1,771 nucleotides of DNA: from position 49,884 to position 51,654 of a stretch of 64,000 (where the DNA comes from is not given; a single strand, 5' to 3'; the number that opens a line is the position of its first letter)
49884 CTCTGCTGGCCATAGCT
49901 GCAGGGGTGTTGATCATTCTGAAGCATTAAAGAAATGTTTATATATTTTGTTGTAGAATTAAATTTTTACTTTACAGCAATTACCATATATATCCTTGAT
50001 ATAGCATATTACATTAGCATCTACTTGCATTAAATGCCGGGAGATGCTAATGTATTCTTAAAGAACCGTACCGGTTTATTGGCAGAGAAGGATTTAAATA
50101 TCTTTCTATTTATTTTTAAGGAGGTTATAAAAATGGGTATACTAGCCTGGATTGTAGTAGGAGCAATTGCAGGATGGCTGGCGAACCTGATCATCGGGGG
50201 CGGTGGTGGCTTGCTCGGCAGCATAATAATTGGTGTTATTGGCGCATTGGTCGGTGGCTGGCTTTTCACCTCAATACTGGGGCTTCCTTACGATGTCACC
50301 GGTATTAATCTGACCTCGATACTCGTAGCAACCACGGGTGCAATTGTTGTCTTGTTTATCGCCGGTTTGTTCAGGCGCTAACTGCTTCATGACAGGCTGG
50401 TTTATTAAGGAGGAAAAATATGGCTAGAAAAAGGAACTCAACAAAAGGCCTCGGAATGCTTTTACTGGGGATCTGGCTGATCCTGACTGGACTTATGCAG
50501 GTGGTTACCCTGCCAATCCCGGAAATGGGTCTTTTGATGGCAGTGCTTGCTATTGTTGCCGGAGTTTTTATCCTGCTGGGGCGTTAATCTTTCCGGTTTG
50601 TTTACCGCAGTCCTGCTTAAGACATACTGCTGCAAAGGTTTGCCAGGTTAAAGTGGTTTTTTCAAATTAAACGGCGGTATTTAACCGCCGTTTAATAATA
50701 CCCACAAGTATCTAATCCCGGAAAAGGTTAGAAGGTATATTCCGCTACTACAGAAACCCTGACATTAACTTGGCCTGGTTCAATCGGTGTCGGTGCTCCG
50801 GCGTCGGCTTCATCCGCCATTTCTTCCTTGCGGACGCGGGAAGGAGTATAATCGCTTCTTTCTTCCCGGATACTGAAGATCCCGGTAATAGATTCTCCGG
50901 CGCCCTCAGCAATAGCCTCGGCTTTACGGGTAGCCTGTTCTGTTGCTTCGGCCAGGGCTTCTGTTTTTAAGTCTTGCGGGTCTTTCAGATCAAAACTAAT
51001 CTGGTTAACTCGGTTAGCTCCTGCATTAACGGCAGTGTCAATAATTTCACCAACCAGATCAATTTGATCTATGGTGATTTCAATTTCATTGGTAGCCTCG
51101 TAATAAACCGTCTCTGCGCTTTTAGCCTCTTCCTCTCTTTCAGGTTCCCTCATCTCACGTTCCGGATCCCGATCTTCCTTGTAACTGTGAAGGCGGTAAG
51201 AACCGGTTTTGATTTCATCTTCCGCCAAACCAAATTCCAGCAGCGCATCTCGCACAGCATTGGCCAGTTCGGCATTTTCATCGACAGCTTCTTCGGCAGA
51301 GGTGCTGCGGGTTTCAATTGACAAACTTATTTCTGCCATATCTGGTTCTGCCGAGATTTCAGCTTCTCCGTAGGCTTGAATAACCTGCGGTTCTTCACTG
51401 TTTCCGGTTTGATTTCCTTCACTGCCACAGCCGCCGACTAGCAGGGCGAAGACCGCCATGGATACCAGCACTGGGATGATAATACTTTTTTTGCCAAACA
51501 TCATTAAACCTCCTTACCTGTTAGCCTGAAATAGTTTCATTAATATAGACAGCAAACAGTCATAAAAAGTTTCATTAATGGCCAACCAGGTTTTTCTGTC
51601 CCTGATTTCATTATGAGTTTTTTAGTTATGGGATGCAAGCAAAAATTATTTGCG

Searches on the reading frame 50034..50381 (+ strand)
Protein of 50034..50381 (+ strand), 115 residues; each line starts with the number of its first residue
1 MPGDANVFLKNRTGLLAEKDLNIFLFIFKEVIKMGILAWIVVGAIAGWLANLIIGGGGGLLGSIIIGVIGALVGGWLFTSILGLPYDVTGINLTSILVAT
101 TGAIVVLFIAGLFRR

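Call 29: search_protein_families(library=pfam, proteins=[window:50034-50381:+], max_evalue=0.00001)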
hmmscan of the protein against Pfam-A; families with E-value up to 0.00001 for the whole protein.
window:50034-50381:+ (115 aa): 1 family
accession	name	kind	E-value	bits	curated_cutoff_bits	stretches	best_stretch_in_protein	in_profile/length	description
PF04226.18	Transgly_assoc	-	3.9e-12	46.6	25.3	1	64-115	1-49/49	Transglycosylase associated protein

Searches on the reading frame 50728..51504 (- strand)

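Call 30: search_protein_families(library=pfam, proteins=[window:50728-51504:-], max_evalue=0.001)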
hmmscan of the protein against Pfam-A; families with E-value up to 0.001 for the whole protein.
window:50728-51504:- (258 aa): 1 family
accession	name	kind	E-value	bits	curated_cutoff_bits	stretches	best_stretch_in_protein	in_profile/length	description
PF04402.19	SIMPL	-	1e-50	173.3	25.2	1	43-256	2-205/205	Protein of unknown function (DUF541)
